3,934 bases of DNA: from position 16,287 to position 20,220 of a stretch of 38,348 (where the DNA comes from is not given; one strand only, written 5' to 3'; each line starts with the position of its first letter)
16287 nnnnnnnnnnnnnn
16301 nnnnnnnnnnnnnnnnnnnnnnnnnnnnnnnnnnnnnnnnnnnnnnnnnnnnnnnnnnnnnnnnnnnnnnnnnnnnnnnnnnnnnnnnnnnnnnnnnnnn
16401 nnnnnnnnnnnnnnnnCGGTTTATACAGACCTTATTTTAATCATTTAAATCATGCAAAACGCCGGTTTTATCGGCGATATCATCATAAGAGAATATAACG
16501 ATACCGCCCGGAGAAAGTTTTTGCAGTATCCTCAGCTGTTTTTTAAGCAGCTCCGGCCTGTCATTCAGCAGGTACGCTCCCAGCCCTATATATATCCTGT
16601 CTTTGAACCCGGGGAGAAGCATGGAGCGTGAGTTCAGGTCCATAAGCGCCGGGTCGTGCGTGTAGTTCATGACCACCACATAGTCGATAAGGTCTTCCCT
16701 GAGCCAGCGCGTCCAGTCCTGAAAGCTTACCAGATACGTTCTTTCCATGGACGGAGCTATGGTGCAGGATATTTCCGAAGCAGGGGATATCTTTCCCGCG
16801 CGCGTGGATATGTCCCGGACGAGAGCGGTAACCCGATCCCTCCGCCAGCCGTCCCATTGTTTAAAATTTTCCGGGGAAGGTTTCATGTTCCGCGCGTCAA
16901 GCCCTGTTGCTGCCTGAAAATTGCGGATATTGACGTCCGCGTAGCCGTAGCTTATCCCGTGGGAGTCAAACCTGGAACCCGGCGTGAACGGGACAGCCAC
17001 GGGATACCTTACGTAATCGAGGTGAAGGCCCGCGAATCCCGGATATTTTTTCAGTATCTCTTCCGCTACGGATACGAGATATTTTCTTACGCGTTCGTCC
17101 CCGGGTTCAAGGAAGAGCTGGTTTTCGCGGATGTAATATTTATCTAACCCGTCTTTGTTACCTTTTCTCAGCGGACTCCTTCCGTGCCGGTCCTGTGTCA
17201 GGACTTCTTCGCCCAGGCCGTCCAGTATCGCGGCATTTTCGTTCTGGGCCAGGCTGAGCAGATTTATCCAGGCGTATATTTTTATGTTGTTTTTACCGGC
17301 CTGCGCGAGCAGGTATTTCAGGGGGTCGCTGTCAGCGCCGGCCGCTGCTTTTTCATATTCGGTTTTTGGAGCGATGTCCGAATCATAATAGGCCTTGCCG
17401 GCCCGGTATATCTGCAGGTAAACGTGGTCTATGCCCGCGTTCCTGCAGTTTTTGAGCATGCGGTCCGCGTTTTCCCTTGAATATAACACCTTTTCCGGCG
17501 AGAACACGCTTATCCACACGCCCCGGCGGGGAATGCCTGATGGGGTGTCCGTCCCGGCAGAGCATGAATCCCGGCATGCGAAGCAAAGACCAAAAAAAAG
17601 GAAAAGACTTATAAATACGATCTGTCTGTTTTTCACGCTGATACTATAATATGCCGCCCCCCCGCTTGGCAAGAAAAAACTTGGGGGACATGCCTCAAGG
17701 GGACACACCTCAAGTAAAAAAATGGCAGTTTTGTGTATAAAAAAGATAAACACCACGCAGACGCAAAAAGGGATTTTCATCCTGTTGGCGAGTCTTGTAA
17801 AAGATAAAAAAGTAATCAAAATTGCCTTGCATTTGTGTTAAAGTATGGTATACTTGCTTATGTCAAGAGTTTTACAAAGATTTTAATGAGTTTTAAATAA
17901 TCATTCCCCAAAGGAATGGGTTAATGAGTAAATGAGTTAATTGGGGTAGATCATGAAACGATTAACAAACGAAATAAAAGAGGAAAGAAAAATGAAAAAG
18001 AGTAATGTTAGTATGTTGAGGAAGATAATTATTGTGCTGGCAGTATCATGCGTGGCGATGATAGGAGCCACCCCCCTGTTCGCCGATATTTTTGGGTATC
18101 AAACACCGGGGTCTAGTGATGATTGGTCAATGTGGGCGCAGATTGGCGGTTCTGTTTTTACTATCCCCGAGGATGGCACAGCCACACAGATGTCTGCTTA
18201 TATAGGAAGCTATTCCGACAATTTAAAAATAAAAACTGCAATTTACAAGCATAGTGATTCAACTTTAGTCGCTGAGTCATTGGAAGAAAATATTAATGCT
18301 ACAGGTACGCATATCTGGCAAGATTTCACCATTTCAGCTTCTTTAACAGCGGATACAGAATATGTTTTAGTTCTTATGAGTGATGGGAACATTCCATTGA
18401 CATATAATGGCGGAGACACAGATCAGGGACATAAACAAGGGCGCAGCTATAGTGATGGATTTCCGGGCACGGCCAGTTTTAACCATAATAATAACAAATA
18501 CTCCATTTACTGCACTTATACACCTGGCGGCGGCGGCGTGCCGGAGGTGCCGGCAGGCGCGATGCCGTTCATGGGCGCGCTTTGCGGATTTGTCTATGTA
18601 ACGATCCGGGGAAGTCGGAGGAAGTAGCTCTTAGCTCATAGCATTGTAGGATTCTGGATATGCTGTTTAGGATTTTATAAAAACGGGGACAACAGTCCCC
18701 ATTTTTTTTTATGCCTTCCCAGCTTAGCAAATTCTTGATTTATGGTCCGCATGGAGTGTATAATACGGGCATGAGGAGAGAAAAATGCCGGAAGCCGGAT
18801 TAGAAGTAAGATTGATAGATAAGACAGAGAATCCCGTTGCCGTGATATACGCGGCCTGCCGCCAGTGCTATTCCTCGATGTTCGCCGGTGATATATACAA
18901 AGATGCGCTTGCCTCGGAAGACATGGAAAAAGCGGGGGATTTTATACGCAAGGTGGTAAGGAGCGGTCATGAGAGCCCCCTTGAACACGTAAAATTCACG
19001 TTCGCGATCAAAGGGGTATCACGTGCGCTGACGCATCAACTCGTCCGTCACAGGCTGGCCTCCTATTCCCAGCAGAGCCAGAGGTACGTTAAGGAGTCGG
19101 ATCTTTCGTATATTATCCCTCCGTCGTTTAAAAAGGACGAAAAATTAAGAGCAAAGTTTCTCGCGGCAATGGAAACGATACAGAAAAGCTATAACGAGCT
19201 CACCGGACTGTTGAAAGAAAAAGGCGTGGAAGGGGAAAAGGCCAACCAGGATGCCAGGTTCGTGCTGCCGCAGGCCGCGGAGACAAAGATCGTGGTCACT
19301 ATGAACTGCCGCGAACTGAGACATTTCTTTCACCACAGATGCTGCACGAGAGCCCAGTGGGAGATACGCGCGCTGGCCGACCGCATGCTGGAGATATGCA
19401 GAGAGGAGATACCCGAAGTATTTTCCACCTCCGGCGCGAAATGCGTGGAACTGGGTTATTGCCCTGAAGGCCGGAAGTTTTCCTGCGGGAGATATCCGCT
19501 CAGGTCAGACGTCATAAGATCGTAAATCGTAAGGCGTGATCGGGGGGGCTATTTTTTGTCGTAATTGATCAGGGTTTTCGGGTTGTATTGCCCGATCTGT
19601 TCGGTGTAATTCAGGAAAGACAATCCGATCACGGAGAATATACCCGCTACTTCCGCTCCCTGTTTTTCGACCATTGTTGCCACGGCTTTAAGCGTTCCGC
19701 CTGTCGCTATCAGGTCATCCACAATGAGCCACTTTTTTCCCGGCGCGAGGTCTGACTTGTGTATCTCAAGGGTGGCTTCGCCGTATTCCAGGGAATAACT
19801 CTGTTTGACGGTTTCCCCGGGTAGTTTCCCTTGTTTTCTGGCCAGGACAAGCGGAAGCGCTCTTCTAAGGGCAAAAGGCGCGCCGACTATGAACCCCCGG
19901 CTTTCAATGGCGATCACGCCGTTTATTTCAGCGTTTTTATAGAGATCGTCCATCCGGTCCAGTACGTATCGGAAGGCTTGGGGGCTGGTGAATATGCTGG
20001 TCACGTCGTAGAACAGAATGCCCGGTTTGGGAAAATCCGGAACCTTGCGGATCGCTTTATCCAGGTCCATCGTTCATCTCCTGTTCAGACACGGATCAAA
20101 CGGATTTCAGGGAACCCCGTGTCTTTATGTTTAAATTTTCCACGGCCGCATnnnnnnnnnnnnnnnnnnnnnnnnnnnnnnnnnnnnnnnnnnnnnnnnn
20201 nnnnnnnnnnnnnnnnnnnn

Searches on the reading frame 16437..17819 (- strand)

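Call 6: search_protein_families(library=pfam, proteins=[window:16437-17819:-], max_evalue=0.001)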
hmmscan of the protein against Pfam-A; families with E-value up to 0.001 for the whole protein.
window:16437-17819:- (460 aa): 2 families
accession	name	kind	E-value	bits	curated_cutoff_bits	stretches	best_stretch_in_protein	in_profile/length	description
PF02638.21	GHL10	-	9.7e-30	104.2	27.9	1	99-388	3-263/311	Glycosyl hydrolase-like 10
PF13200.12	DUF4015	-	7e-07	29.1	27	1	111-274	8-150/313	Putative glycosyl hydrolase domain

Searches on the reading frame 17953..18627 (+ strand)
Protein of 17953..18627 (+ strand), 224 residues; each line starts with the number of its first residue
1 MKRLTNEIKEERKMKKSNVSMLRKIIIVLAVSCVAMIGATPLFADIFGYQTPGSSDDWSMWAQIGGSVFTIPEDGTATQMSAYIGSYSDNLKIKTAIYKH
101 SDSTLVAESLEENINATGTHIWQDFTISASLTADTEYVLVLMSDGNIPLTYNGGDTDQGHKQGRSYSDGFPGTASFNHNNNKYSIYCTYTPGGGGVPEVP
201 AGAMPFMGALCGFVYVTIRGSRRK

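Call 6: search_protein_families(library=pfam, proteins=[window:17953-18627:+], max_evalue=0.001)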
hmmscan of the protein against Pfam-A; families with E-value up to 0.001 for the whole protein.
window:17953-18627:+ (224 aa): 0 families

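Call 8: search_protein_families(library=pfam, proteins=[window:17953-18627:+], max_evalue=0.01)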
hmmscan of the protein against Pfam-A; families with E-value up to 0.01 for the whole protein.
window:17953-18627:+ (224 aa): 0 families

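Call 51: search_protein_families(library=ncbifam, proteins=[window:17953-18627:+], max_evalue=0.01)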
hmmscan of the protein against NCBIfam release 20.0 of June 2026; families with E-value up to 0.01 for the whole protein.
window:17953-18627:+ (224 aa): 0 families

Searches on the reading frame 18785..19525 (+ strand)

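Call 6: search_protein_families(library=pfam, proteins=[window:18785-19525:+], max_evalue=0.001)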
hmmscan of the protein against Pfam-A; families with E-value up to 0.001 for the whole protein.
window:18785-19525:+ (246 aa): 1 family
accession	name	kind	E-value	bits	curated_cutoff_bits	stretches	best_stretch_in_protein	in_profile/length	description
PF02511.20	Thy1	-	4.5e-73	245.5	24.8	1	9-211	1-191/191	Thymidylate synthase complementing protein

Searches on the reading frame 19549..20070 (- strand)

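Call 6: search_protein_families(library=pfam, proteins=[window:19549-20070:-], max_evalue=0.001)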
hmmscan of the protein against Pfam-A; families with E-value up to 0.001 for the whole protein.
window:19549-20070:- (173 aa): 1 family
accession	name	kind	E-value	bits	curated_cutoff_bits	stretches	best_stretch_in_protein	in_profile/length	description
PF00156.33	Pribosyltran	-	2.1e-13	50.3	26.3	1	41-148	20-124/158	Phosphoribosyl transferase domain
